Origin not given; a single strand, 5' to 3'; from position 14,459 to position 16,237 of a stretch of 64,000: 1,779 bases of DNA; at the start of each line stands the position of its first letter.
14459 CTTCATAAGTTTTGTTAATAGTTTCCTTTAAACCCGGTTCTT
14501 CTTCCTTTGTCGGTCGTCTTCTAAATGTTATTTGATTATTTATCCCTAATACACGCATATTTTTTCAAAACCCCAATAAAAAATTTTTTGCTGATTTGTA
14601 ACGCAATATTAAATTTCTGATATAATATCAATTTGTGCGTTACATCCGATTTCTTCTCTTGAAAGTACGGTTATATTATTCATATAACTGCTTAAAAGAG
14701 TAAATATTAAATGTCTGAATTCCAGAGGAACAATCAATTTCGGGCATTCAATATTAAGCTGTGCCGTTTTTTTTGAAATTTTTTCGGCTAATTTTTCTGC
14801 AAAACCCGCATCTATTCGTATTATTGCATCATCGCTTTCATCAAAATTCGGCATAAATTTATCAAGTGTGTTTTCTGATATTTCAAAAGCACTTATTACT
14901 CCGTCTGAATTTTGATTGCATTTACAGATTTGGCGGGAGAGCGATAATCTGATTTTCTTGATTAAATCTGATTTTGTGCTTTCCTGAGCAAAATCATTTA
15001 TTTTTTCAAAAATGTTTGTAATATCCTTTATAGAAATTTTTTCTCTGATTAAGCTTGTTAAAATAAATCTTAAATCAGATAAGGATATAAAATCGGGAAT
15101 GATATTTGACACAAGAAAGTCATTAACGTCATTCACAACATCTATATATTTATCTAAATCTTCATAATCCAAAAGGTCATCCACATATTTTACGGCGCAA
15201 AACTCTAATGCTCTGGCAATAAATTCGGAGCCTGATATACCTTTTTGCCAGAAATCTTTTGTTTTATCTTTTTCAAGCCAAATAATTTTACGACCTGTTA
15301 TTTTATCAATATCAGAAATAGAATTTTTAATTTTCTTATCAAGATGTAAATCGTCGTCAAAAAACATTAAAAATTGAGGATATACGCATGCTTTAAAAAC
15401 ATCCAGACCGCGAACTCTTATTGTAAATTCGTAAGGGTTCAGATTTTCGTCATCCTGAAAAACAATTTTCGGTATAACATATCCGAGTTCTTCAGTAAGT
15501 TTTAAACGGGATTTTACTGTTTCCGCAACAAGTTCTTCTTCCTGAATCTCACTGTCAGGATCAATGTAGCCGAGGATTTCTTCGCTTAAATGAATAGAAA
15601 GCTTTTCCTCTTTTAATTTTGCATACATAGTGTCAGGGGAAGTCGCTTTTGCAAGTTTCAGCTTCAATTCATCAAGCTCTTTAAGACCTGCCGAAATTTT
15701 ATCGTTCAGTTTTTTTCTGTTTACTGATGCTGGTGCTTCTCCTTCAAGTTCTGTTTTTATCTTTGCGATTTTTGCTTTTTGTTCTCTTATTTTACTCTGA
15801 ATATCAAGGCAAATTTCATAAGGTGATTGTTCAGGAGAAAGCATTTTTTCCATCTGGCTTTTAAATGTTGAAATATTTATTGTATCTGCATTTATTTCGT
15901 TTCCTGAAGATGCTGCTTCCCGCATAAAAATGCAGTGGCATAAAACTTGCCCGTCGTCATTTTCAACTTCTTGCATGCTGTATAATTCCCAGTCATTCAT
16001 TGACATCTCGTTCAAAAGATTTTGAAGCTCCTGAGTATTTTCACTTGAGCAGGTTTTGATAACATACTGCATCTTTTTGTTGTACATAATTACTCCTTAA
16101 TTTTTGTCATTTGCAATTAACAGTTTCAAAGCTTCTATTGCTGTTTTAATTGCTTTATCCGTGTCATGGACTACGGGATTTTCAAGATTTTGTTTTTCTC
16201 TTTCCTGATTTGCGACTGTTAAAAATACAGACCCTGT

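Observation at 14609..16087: Soluble FlhA C-terminal-domain protein lacking the FHIPEP membrane domain, fused to a DUF4177-like domain and a coiled coil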

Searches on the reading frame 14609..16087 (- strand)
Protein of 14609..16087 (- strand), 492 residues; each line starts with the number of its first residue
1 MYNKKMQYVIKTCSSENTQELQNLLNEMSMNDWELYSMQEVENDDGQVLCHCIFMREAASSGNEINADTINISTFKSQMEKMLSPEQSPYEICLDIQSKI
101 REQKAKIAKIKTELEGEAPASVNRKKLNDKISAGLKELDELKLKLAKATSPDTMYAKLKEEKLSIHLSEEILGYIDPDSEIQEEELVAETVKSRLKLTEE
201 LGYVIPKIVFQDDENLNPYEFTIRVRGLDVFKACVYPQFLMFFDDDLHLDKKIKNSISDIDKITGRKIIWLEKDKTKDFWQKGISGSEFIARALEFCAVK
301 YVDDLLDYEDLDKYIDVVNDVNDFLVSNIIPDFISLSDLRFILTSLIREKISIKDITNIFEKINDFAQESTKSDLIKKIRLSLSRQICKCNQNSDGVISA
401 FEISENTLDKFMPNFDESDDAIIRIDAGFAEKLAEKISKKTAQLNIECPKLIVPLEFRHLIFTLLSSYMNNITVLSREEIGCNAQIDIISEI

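Call 3: search_protein_families(library=pfam, proteins=[window:14609-16087:-], max_evalue=1)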
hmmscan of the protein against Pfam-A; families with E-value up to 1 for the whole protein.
window:14609-16087:- (492 aa): 2 families
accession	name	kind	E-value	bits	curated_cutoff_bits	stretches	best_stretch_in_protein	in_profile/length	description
PF00771.25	FHIPEP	-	1.4e-45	156.5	29.1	1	144-483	314-655/657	FHIPEP family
PF09373.15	PMBR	-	0.37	11.4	24.9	0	349-371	3-24/33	Pseudomurein-binding repeat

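Call 4: search_protein_families(library=ncbifam, proteins=[window:14609-16087:-], max_evalue=1)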
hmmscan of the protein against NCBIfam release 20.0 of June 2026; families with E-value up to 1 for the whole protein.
window:14609-16087:- (492 aa): 7 families
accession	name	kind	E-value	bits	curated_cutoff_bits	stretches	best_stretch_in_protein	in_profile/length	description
TIGR01398.1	FlhA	equivalog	1.3e-43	149.2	772.1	1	139-491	323-677/678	flagellar biosynthesis protein FlhA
TIGR01399.1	hrcV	equivalog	7.2e-24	84.2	692.25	1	156-491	333-676/677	type III secretion system export apparatus subunit SctV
NF011865.0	PRK15337.1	equivalog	2.8e-16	59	800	1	176-492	369-686/686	EscV/YscV/HrcV family type III secretion system export apparatus protein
NF009363.0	PRK12720.1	equivalog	7.7e-14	51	993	1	179-492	360-671/683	EscV/YscV/HrcV family type III secretion system export apparatus protein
NF004571.0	PRK05910.1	equivalog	6e-09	34.9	670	1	300-483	390-568/584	type III secretion system protein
NF053529.1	Sp36_fam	equivalog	0.085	12.8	50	1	8-48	3-43/50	Sp36 family protein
TIGR03827.1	GNAT_ablB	equivalog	0.28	10.6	205.1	0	351-445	18-109/266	putative beta-lysine N-acetyltransferase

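Call 5: search_solved_structures(query=window:14609-16087:-, max_evalue=10, show_alignments=3)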
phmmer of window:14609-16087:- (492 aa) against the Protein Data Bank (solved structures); distinct sequences matched with E-value up to 10: 20.
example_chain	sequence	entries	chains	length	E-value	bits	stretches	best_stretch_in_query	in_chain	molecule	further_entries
3mix_A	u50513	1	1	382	2.4e-19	72.8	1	151-489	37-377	Flagellar biosynthesis protein flhA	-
3myd_A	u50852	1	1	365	1.1e-14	57.4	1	161-489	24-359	Flagellar biosynthesis protein flhA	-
12dv_B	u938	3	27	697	2e-13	53.3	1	165-490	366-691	Flagellar biosynthesis protein FlhA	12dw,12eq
6ai2_A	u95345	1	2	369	7.8e-13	51.3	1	175-487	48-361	Flagellar biosynthesis protein FlhA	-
7ctn_A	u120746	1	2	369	1.4e-12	50.5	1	169-487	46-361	Flagellar biosynthesis protein FlhA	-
6ai3_A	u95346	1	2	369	1.5e-12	50.4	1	175-487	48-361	Flagellar biosynthesis protein FlhA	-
6ai0_A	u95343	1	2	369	1.5e-12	50.4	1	175-487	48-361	Flagellar biosynthesis protein FlhA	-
3a5i_A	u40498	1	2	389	1.7e-12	50.2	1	175-487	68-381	Flagellar biosynthesis protein flhA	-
6ch2_A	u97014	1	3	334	1.9e-12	50.1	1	182-487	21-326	Flagellar biosynthesis protein FlhA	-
6ch1_A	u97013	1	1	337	1.9e-12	50.1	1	182-487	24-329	Flagellar biosynthesis protein FlhA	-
6ch3_A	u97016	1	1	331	1.9e-12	50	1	182-487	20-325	Flagellar biosynthesis protein FlhA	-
36hw_A2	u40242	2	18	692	8.8e-12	47.9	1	175-486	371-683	Flagellar biosynthesis protein FlhA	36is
6ai1_A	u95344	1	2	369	1.6e-11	47.1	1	175-487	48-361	Flagellar biosynthesis protein FlhA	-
7qij_AA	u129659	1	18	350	1.3e-10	44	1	175-482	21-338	Low calcium response locus protein D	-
7alw_A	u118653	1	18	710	8.4e-10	41.3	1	175-482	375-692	Low calcium response protein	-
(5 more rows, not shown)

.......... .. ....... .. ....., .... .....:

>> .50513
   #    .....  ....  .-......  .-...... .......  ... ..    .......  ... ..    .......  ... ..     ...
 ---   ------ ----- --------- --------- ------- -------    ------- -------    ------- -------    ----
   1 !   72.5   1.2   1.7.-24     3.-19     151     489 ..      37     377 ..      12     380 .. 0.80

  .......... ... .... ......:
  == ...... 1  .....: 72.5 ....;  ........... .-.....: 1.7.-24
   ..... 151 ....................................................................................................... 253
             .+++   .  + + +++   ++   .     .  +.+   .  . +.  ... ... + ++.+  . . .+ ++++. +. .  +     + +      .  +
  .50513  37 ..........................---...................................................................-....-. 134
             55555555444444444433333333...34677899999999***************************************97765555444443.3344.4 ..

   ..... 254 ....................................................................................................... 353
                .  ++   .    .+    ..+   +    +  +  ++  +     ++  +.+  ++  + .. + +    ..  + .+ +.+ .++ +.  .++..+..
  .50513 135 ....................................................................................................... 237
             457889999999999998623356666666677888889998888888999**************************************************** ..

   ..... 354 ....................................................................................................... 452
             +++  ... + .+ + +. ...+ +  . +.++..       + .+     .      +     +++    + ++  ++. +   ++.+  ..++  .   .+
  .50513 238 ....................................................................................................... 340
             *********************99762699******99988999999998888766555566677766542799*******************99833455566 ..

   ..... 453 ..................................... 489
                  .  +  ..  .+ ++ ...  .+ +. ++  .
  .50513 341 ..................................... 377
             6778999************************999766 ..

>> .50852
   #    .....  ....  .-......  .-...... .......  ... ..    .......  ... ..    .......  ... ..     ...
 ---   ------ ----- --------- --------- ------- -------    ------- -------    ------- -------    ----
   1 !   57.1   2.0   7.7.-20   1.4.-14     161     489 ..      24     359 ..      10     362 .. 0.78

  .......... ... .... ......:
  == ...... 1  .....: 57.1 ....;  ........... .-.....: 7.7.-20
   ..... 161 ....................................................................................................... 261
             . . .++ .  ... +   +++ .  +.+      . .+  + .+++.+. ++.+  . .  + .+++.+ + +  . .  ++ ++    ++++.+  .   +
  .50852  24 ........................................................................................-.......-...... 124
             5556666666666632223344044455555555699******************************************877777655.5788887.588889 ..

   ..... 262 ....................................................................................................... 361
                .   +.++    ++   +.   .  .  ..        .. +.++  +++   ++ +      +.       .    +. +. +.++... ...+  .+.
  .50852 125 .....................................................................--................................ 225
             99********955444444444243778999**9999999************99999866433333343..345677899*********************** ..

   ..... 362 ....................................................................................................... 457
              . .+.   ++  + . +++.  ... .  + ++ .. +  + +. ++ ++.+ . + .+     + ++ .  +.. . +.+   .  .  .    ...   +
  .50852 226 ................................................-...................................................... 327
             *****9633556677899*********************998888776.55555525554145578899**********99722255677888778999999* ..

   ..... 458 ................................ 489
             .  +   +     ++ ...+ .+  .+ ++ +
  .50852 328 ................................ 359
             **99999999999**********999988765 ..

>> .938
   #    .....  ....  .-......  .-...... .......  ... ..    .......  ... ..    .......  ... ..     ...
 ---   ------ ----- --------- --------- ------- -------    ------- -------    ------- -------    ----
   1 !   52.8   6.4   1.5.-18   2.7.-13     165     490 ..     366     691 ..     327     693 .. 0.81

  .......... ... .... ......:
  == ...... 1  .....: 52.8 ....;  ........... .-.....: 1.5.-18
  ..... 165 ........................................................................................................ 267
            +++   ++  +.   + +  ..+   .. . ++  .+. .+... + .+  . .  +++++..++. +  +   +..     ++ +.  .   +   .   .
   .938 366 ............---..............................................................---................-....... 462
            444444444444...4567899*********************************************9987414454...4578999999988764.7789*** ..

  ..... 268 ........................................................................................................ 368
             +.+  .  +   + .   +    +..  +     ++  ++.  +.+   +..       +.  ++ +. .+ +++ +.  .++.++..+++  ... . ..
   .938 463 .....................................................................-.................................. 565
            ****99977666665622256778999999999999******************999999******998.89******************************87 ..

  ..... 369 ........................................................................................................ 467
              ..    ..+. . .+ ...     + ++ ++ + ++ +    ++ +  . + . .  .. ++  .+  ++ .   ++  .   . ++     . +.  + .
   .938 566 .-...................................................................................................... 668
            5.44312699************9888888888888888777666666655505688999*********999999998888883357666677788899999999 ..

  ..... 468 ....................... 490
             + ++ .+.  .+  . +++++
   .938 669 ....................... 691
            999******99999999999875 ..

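Call 6: find_homologous_proteins(query=window:14609-16087:-, max_evalue=0.001)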
Query window:14609-16087:- (492 aa): 1278 proteins with E <= 0.001 among 8000 candidates; the best 120 are listed.
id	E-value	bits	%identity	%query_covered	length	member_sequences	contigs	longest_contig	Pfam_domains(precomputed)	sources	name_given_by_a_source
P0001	1.4e-288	975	91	100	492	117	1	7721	PF00771.26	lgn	-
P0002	9.5e-288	972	90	100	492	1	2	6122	PF00771.26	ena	-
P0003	1.5e-287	972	90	100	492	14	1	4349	PF00771.26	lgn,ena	-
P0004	8.8e-287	969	90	100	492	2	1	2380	PF00771.26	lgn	-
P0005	4.2e-286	967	90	100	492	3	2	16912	PF00771.26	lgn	-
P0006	7.3e-286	966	90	100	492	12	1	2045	PF00771.26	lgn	-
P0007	8.7e-285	963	88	100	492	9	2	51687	PF00771.26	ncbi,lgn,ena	-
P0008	9.9e-285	962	88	100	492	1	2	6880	PF00771.26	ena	-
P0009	2.1e-284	961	90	100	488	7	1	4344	PF00771.26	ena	-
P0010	1.1e-283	959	88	100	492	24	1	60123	PF00771.26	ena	-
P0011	2.7e-280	948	87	100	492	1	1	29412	PF00771.26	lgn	-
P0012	1.6e-279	945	87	100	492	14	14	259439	PF00771.26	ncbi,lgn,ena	-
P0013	8.7e-279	943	88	100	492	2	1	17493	PF00771.26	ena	-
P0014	3.9e-278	941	86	100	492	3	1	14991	PF00771.26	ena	-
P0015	5.0e-277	937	86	100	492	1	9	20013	PF00771.26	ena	-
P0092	4.6e-251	852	80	100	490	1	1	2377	PF00771.26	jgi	jgi:flagellar biosynthesis protein FlhA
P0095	1.4e-250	850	78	100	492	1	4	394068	PF00771.26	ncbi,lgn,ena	-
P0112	6.4e-247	838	77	100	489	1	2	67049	PF00771.26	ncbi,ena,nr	ncbi:FHIPEP family type III secretion protein [bacterium]|nr:FHIPEP family type III secretion protei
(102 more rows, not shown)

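Call 9: list_cluster_members(proteins=[P0112, P0095, P0012, P0092])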
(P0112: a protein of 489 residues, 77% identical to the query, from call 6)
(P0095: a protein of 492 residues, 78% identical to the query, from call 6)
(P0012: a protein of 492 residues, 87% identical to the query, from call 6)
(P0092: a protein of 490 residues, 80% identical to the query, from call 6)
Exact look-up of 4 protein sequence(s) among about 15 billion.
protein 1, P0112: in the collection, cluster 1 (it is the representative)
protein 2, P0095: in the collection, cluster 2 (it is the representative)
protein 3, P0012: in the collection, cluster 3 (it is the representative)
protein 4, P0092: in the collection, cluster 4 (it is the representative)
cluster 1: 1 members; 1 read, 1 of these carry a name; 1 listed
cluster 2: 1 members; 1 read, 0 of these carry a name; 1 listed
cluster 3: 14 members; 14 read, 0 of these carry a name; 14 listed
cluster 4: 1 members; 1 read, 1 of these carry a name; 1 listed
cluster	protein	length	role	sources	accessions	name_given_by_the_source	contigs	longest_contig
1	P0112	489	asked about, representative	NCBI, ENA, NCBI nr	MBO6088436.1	FHIPEP family type III secretion protein [bacterium]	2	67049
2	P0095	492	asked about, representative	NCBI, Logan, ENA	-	-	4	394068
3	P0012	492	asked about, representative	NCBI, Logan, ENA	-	-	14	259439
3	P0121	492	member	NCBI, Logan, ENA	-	-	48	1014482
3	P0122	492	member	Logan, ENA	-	-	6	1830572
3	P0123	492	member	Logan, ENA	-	-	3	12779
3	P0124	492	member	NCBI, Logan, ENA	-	-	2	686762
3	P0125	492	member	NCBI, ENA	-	-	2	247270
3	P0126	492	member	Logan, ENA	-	-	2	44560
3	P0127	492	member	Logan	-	-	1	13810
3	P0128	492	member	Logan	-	-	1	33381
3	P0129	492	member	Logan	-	-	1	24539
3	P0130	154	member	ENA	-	-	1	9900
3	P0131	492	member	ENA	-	-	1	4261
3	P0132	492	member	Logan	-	-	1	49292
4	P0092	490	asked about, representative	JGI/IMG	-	flagellar biosynthesis protein FlhA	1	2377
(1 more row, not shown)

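Call 17: search_protein_representatives(protein=window:14609-16087:-)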
Query: 492 residues. Proteins with E-value up to 0.001 (for the whole library): 1484; up to 1e-10: 476; up to 1e-30: 50. The best 150 are listed.
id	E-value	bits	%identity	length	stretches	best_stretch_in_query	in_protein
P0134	1.4e-188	643.9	63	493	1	3-491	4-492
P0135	2.0e-168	577.4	92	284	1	1-284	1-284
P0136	2.8e-153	527.5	52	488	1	3-492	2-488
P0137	7.5e-148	509.6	64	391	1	4-368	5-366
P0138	1.9e-123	429.2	45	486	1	5-491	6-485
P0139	1.2e-120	420.0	44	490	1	5-491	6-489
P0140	2.4e-103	362.9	41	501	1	3-491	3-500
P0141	3.5e-102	359.1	41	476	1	4-490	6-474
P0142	7.8e-101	354.6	40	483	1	4-491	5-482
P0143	1.6e-99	350.3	40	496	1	5-490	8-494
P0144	7.2e-96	338.3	38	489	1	4-482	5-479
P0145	1.6e-92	327.2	37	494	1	5-488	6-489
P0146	3.2e-92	326.2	56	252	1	241-492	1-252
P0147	8.4e-91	321.6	38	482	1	6-489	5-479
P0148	1.1e-90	321.2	38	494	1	3-490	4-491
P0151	2.8e-83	296.8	37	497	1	6-492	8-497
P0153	2.4e-64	234.4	30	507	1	5-489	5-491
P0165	2.6e-39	151.9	33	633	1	130-480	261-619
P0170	6.6e-35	137.3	32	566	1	93-488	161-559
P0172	1.0e-33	133.4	30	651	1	131-489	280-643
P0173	1.1e-33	133.3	24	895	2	162-489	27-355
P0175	1.7e-33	132.7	29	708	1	132-406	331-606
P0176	3.6e-33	131.6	29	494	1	150-490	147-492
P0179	1.5e-31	126.3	32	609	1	129-489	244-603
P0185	1.7e-29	119.5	28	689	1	141-492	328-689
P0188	2.7e-29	118.9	28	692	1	131-492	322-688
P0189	2.9e-29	118.7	31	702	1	136-479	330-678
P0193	2.5e-28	115.6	30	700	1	137-489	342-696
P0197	1.9e-27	112.8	29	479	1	147-491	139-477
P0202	5.5e-27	111.2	28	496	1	143-489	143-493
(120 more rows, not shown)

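Call 19: find_related_loci(query=A1, collection=genome_contigs, flank=10000)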
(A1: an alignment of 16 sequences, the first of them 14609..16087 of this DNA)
Query A1 (492 aa) in genome_contigs; peptide patterns used: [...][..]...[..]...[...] (x = any residue, [..] = any of these).
580 stretches matched a pattern; 495 encode a relative of the query (tblastn E <= 1e-3); the best 80 are kept; 80 distinct loci.
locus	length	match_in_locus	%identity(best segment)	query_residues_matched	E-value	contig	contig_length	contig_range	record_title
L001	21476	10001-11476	94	1-492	0e+0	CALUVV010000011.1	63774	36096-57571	MAG: Candidatus Gastranaerophilales bacterium isolate BRZ_EH__bin71 genome assembly, contig: BRZ_EH__NODE_783_length_637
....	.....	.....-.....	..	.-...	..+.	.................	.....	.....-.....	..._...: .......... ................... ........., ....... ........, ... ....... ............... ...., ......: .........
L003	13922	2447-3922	90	1-492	0e+0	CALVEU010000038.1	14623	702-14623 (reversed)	MAG: Candidatus Gastranaerophilales bacterium isolate BRZ_SC__bin9 genome assembly, contig: BRZ_SC__NODE_6196_length_146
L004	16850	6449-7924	90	1-492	0e+0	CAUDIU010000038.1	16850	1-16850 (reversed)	MAG TPA_asm: uncultured Clostridium sp. isolate ERR9578185_bin.15_MetaWRAP_v1.3_MAG genome assembly, contig: ERZ18533821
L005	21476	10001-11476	90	1-492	0e+0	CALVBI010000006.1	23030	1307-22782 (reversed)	MAG: Candidatus Gastranaerophilales bacterium isolate BRZ_DM__bin106 genome assembly, contig: BRZ_DM__NODE_3056_length_2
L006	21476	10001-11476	88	1-492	0e+0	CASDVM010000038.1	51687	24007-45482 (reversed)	uncultured bacterium isolate SI.A48.metabat-bins.122 genome assembly, contig: SI.A48.metabat-bins.122.fa_k141_298059, wh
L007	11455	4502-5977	89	1-492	0e+0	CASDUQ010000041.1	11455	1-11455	uncultured bacterium isolate SI.A70.metabat-bins.5 genome assembly, contig: SI.A70.metabat-bins.5.fa_k141_338710, whole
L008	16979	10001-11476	88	1-492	0e+0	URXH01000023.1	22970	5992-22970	uncultured bacterium isolate UMGS1435 genome assembly, contig: NODE_298_length_22970_cov_3.706393, whole genome shotgun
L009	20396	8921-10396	88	1-492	0e+0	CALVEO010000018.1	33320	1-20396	MAG: Candidatus Gastranaerophilales bacterium isolate BRZ_PK__bin14 genome assembly, contig: BRZ_PK__NODE_2090_length_33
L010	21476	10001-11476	87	1-492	0e+0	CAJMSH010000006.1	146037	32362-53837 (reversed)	TPA_asm: uncultured bacterium isolate SRR5580372-bin.18 genome assembly, contig: NODE_36_length_146037_cov_6.216477, who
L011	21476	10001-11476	86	1-492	0e+0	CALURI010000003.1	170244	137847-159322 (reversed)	MAG: Candidatus Gastranaerophilales bacterium isolate BRZ_AG__bin75 genome assembly, contig: BRZ_AG__NODE_133_length_170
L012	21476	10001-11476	89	1-492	0e+0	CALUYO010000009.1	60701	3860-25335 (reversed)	MAG: Candidatus Gastranaerophilales bacterium isolate BRZ_LG__bin75 genome assembly, contig: BRZ_LG__NODE_648_length_607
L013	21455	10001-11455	91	1-485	0e+0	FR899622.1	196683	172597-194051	Clostridium sp. CAG:768 genomic scaffold, scf21, whole genome shotgun sequence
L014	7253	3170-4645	82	1-492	0e+0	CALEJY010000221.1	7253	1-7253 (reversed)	MAG TPA_asm: uncultured Candidatus Melainabacteria bacterium isolate SRR1747039_bin.65_CONCOCT_v1.1_MAG genome assembly,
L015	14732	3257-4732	83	1-492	0e+0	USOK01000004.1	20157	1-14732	uncultured bacterium isolate UMGS1924 genome assembly, contig: NODE_1141_length_20157_cov_3.042981, whole genome shotgun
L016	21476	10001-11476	82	1-492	0e+0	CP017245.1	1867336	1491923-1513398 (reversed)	Candidatus Melainabacteria bacterium MEL.A1 chromosome, complete genome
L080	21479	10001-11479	65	1-492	0e+0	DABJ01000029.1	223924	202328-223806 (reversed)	MAG TPA_asm: Candidatus Gastranaerophilales bacterium HUM_12 contig_112, whole genome shotgun sequence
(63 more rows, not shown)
